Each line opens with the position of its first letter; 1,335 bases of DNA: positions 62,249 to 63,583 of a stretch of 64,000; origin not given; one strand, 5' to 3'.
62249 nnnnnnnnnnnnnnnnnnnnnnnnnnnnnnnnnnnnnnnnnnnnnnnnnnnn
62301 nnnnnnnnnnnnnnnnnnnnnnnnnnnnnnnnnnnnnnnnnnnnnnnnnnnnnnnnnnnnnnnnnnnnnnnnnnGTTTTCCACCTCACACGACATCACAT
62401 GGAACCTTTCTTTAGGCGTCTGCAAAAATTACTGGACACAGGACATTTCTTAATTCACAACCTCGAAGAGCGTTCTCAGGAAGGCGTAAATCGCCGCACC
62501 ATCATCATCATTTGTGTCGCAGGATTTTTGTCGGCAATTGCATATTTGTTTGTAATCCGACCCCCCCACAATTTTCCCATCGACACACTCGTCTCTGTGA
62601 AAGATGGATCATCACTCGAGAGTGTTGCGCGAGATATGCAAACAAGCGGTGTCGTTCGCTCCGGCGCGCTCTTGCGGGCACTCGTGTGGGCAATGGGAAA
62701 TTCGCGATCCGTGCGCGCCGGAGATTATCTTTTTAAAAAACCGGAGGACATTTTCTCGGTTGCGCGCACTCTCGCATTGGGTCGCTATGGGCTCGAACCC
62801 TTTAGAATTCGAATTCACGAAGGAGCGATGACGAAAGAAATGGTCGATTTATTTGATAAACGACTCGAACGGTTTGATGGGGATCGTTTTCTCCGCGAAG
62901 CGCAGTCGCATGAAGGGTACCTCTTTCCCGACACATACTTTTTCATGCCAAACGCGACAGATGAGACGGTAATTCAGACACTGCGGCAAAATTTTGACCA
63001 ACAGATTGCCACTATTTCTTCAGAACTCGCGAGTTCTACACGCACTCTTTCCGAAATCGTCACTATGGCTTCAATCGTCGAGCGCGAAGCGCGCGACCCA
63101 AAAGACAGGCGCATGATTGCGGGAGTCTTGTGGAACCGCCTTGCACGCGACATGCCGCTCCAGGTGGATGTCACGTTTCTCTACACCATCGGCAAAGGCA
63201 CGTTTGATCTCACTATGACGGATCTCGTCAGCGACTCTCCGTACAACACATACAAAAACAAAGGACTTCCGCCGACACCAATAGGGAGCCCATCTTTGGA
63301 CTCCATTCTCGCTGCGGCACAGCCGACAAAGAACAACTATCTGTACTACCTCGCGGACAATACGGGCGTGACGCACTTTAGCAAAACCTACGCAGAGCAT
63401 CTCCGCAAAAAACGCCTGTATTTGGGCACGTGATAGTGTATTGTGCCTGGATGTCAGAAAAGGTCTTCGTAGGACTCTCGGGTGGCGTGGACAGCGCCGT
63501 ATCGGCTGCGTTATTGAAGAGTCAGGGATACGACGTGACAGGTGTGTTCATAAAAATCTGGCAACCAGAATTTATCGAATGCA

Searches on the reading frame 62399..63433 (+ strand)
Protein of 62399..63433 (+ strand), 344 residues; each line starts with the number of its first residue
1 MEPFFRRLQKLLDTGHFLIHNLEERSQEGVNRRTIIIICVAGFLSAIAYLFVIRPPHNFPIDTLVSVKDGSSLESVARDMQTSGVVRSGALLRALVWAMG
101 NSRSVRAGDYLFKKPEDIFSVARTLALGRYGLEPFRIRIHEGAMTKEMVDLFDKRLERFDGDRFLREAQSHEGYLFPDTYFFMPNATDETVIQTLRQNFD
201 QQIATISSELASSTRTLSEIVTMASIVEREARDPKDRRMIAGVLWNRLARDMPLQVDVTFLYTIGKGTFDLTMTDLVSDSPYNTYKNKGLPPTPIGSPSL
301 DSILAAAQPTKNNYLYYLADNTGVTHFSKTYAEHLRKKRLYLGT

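Call 3: search_protein_families(library=pfam, proteins=[window:62399-63433:+], max_evalue=1)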
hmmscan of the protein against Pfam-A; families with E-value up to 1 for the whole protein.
window:62399-63433:+ (344 aa): 2 families
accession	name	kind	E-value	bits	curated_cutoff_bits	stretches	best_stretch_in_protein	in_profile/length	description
PF02618.21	YceG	-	4.9e-76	256.3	32.4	1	65-338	1-273/275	YceG-like family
PF13092.12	CENP-L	-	0.059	13.1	24.4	1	182-256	134-193/307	Centromere protein L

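Call 4: search_protein_families(library=ncbifam, proteins=[window:62399-63433:+], max_evalue=1)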
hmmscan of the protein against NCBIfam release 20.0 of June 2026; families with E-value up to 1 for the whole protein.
window:62399-63433:+ (344 aa): 2 families
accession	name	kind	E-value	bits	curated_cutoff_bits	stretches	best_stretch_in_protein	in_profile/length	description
TIGR00247.1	TIGR00247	hypoth_equivalog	1.1e-60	205.5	103.4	1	35-342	13-341/347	endolytic transglycosylase MltG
NF007619.0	PRK10270.1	equivalog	1.1e-31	110.1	532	1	165-342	151-331/340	cell division protein YceG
